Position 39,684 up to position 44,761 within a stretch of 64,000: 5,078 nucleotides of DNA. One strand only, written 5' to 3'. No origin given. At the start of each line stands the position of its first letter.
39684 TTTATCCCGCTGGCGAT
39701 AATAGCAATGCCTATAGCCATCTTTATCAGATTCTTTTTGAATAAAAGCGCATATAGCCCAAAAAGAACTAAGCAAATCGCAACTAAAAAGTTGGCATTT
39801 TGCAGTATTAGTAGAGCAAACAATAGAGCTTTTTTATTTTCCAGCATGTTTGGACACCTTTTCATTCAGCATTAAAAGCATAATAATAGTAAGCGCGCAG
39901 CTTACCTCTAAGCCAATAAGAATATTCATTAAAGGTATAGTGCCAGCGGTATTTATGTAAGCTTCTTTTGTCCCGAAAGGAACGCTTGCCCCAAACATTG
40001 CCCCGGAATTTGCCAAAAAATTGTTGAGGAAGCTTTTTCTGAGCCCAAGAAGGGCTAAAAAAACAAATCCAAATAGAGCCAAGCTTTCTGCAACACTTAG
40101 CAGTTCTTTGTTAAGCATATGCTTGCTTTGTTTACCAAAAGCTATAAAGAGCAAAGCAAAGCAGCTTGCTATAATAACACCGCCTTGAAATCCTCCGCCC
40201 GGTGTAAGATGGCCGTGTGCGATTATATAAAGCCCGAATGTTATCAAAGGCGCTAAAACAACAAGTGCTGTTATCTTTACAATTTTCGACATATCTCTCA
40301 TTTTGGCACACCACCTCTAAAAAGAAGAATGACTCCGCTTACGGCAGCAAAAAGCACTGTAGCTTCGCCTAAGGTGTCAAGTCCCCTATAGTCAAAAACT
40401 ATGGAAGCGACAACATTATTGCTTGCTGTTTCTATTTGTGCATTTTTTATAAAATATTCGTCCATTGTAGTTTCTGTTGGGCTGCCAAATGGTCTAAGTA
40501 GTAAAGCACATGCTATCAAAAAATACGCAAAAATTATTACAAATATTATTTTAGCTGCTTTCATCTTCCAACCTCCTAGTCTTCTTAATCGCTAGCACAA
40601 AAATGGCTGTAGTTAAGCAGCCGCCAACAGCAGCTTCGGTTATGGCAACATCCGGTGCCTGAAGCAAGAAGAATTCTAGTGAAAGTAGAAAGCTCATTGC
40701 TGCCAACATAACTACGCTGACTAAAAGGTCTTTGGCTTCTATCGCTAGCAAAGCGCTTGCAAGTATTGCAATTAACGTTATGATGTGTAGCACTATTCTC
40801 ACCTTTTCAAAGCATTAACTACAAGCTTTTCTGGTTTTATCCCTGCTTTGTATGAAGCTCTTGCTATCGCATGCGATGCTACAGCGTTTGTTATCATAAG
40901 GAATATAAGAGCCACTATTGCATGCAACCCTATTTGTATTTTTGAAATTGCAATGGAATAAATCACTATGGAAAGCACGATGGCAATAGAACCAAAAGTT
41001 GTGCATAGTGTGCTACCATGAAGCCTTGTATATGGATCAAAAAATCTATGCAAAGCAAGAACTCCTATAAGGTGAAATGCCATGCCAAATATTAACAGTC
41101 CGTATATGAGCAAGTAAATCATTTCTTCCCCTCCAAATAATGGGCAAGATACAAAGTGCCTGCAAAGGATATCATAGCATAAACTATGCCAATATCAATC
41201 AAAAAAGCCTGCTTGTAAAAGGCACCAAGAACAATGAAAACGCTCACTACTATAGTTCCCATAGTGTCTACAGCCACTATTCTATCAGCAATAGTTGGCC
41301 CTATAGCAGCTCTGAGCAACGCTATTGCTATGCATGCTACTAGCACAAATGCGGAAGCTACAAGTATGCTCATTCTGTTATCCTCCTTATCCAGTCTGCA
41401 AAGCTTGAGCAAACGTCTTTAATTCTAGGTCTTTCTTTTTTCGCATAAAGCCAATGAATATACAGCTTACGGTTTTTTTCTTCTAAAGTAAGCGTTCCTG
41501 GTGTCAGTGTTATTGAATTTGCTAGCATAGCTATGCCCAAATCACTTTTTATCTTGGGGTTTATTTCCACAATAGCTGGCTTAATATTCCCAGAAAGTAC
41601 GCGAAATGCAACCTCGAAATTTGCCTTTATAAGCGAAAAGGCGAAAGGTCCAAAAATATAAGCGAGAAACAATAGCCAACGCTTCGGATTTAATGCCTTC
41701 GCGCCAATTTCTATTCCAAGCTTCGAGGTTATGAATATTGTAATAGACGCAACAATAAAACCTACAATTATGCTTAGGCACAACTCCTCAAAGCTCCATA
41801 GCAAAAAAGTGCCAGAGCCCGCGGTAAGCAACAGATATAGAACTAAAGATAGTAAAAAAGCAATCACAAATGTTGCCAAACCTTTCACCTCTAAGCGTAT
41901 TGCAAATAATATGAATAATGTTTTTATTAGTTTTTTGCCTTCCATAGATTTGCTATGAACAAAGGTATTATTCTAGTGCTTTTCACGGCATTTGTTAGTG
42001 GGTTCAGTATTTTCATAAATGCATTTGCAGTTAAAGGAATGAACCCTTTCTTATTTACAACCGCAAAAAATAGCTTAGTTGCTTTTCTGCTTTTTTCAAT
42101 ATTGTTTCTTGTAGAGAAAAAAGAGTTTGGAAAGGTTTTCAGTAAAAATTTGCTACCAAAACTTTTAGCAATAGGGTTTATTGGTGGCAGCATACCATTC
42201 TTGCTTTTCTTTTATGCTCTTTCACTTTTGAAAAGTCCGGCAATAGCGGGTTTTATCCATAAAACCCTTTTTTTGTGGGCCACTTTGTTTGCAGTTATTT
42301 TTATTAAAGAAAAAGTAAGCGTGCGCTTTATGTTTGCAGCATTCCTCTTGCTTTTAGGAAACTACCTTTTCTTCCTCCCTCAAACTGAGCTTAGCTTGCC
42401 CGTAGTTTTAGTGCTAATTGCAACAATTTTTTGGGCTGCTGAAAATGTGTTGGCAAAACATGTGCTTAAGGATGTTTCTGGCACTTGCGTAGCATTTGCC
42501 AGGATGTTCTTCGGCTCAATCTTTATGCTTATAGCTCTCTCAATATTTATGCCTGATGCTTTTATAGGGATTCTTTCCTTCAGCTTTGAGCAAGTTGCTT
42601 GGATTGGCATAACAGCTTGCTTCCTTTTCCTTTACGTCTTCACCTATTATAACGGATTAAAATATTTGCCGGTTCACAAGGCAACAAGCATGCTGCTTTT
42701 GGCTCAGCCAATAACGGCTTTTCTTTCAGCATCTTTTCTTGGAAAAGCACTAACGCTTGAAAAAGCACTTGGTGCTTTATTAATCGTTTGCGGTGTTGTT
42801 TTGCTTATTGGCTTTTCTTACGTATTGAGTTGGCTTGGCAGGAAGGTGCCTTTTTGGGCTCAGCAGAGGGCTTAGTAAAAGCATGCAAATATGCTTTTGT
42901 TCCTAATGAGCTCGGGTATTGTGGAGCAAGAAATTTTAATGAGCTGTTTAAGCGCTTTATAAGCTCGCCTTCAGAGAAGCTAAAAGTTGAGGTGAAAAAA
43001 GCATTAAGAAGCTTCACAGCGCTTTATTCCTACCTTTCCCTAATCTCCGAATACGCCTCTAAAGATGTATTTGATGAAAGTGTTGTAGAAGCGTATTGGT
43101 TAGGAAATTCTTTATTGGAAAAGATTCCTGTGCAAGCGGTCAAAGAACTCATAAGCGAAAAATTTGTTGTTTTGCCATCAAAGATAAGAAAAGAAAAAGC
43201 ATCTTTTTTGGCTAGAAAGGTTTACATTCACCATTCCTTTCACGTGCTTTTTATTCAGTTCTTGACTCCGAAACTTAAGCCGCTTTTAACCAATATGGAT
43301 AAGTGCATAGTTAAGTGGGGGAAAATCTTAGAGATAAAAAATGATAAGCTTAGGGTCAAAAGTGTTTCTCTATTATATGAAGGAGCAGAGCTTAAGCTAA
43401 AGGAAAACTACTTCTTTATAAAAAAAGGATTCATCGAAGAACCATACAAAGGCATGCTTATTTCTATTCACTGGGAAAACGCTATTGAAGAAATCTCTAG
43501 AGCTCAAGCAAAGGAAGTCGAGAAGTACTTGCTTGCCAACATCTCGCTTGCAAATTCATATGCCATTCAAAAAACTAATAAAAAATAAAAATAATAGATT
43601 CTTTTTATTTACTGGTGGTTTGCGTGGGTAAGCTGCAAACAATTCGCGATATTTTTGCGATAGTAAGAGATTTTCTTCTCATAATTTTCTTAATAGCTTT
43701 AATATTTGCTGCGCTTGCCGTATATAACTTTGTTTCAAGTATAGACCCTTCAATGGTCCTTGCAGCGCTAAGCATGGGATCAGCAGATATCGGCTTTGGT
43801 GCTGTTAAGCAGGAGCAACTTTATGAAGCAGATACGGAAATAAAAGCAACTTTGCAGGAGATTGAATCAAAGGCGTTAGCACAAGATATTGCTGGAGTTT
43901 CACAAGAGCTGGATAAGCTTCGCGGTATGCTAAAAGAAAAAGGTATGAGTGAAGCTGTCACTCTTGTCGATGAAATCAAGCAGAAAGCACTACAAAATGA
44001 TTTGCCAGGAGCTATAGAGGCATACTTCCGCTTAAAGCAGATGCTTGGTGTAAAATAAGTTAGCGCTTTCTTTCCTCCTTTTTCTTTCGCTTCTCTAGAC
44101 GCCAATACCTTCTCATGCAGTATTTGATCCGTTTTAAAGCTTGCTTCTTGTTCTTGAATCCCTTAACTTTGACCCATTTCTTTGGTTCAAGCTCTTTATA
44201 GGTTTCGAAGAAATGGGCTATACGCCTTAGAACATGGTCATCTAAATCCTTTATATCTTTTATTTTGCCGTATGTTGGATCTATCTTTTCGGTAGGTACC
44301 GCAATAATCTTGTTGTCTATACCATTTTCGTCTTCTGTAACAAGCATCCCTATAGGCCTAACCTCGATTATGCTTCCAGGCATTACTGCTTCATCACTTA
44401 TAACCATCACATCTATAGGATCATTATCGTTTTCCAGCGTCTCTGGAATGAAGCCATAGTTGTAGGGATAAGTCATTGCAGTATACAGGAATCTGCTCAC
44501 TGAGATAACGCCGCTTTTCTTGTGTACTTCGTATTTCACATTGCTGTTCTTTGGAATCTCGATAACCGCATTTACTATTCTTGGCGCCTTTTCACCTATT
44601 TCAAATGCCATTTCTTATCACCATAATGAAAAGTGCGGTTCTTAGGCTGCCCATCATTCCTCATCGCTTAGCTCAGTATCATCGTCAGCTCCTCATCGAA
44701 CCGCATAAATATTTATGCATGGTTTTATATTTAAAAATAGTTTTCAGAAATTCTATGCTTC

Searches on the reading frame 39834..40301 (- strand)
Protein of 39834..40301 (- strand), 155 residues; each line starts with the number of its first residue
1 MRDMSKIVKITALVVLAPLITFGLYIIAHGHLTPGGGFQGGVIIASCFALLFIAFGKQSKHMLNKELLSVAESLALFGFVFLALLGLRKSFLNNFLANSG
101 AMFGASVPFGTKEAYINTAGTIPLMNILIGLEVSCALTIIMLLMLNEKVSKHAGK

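Call 77: search_protein_families(library=pfam, proteins=[window:39834-40301:-], max_evalue=0.0001)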
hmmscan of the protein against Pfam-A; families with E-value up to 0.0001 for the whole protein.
window:39834-40301:- (155 aa): 1 family
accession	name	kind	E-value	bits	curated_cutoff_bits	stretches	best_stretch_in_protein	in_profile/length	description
PF04039.18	MnhB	-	5.8e-24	85.2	22.5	1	7-138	1-126/127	Domain related to MnhB subunit of Na+/H+ antiporter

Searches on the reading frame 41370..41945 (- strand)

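Call 77: search_protein_families(library=pfam, proteins=[window:41370-41945:-], max_evalue=0.0001)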
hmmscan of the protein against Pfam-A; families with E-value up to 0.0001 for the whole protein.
window:41370-41945:- (191 aa): 1 family
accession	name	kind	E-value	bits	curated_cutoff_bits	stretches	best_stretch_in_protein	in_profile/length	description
PF01899.21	MNHE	-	8e-32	110.5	27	1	33-189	4-145/145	Na+/H+ ion antiporter subunit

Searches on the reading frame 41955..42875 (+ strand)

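Call 77: search_protein_families(library=pfam, proteins=[window:41955-42875:+], max_evalue=0.0001)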
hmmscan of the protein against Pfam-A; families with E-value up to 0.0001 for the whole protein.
window:41955-42875:+ (306 aa): 1 family
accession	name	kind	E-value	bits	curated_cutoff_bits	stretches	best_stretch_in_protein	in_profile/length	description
PF00892.27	EamA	-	1.3e-29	103.7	28.2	2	150-285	4-134/135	EamA-like transporter family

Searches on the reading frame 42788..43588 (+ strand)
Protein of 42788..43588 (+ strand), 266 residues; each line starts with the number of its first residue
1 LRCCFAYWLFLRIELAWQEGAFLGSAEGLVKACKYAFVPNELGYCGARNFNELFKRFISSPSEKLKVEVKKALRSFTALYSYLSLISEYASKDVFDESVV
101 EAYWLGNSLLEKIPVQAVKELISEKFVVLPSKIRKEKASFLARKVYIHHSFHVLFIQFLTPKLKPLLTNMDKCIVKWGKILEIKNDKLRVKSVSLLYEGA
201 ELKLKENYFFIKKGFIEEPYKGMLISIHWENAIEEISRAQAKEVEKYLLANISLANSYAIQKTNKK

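Call 77: search_protein_families(library=pfam, proteins=[window:42788-43588:+], max_evalue=0.0001)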
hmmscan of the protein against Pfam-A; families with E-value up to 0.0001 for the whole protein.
window:42788-43588:+ (266 aa): 1 family
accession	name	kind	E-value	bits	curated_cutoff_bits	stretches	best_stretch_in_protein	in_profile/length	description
PF19927.4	DUF6390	-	1.4e-38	133.2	25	1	27-258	4-240/244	Family of unknown function (DUF6390)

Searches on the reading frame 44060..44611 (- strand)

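Call 77: search_protein_families(library=pfam, proteins=[window:44060-44611:-], max_evalue=0.0001)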
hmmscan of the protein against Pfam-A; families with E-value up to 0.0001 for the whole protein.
window:44060-44611:- (183 aa): 1 family
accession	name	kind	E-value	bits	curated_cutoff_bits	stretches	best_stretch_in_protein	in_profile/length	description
PF00719.24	Pyrophosphatase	-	2e-61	206.8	23.5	1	15-169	1-152/153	Inorganic pyrophosphatase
